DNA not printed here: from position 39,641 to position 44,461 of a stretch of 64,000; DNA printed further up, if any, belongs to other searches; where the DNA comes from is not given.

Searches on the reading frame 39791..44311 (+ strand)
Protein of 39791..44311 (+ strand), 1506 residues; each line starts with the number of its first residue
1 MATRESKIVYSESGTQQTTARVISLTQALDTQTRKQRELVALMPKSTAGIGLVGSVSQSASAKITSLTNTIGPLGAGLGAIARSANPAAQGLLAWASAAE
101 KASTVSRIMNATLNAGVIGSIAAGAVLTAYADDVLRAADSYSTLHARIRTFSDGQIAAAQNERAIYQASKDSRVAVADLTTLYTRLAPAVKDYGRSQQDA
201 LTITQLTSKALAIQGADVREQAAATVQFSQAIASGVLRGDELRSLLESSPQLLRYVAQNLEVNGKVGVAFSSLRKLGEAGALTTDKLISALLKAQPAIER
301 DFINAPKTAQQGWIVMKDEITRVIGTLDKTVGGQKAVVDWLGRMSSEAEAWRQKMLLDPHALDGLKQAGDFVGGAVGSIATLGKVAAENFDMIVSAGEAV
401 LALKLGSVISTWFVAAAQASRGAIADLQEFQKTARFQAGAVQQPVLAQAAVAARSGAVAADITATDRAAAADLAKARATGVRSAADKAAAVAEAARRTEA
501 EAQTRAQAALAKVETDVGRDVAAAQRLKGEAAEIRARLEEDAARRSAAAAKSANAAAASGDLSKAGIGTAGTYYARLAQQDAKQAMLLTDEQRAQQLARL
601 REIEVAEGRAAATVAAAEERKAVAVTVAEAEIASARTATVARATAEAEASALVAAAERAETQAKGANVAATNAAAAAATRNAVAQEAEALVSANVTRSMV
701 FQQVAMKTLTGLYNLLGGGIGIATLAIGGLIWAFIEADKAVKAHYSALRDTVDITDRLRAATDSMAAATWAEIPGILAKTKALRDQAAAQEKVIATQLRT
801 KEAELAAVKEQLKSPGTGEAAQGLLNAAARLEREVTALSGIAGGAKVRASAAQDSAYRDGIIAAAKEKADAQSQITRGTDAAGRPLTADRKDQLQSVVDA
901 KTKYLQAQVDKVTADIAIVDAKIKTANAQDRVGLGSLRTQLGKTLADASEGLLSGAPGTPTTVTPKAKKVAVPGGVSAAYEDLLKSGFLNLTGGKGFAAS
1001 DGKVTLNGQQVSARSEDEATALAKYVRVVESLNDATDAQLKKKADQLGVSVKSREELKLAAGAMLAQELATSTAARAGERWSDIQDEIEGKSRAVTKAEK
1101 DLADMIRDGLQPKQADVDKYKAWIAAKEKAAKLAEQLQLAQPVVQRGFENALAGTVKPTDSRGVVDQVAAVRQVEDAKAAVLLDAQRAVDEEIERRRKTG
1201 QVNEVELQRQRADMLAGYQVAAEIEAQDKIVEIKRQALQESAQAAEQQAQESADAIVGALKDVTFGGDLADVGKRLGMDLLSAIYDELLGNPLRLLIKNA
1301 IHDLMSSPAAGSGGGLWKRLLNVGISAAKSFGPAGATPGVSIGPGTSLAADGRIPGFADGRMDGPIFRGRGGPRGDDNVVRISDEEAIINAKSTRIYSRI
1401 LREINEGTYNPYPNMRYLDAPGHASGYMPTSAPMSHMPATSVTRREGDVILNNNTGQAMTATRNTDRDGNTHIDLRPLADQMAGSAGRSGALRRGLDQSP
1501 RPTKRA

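Call 13: search_protein_families(library=pfam, proteins=[window:39791-44311:+], max_evalue=0.001)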
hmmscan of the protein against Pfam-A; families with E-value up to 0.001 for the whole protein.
window:39791-44311:+ (1506 aa): 1 family
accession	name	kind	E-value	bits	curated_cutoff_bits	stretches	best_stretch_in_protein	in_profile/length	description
PF20155.4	TMP_3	-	1.6e-43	149.1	41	1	134-329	3-192/192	Tape measure protein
